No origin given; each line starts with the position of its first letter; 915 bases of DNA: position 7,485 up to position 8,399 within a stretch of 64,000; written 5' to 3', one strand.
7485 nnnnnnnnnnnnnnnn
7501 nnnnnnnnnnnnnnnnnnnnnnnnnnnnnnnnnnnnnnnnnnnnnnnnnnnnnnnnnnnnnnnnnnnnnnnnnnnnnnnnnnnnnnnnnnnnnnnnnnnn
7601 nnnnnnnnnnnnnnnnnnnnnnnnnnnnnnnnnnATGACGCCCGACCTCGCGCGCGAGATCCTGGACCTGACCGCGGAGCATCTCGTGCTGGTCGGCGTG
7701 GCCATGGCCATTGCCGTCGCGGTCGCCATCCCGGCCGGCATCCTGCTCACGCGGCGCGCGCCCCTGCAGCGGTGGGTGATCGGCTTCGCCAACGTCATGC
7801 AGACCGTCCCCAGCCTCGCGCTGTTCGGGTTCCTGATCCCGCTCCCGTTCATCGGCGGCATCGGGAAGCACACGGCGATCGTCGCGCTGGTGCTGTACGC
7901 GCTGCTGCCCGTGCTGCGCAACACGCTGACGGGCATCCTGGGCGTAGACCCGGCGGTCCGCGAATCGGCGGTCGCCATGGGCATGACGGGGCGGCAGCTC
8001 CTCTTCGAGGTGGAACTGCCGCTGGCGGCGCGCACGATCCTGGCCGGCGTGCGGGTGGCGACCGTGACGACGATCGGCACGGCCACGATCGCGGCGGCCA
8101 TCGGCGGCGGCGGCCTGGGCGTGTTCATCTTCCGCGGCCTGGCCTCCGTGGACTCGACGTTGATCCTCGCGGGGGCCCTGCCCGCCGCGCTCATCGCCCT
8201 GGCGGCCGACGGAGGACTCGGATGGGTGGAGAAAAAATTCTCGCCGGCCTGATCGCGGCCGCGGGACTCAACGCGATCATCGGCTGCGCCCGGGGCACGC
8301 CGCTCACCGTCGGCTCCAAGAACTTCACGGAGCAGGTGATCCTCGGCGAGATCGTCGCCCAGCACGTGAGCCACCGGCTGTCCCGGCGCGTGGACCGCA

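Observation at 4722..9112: egtB-egtD translationally coupled to a complete quaternary-amine ABC importer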

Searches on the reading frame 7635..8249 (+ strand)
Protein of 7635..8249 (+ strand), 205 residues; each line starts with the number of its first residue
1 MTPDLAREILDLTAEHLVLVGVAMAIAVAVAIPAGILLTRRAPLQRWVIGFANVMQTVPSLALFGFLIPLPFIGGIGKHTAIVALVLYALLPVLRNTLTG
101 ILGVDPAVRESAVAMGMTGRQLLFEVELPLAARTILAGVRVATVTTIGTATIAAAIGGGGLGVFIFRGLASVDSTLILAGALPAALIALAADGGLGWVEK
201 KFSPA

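Call 5: search_protein_families(library=pfam, proteins=[window:7635-8249:+])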
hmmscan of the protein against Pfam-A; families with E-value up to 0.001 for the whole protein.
window:7635-8249:+ (205 aa): 1 family
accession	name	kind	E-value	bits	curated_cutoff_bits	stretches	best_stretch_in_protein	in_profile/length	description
PF00528.27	BPD_transp_1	-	1e-19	71.4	26.4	1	31-202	1-182/184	Binding-protein-dependent transport system inner membrane component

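Call 6: search_protein_families(library=ncbifam, proteins=[window:7635-8249:+])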
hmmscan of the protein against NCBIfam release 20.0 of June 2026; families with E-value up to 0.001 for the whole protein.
window:7635-8249:+ (205 aa): 9 families
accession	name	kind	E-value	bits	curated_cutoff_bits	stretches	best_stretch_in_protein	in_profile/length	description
TIGR03416.1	ABC_choXWV_perm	equivalog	1.1e-24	87.4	363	1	11-190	86-262/267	choline ABC transporter permease subunit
NF008196.0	PRK10952.1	equivalog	8.3e-22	77.5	439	1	17-190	150-320/356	glycine betaine/L-proline ABC transporter permease ProW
NF040733.1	ABC_perm_U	equivalog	2.2e-10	40.5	295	1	18-201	65-244/251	ABC transporter permease subunit SaoP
TIGR01183.1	ntrB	equivalog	2.9e-08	33.6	209.05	1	17-192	23-196/202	nitrate ABC transporter permease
NF008049.0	PRK10782.1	subfamily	7.9e-08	32.2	212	1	19-165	29-176/217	methionine ABC transporter permease MetI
NF008470.0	PRK11365.1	equivalog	9.9e-08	31.7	347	1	16-163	61-213/263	aliphatic sulfonate ABC transporter permease SsuC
TIGR00974.1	3a0107s02c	equivalog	2e-07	30.5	193.45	1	16-143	59-194/272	phosphate ABC transporter permease PstA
NF007545.0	PRK10160.1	equivalog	2e-06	27.4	342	1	17-204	84-269/275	taurine ABC transporter permease TauC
TIGR02141.1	modB_ABC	equivalog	0.00011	21.9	182.6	1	78-170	80-178/208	molybdate ABC transporter permease subunit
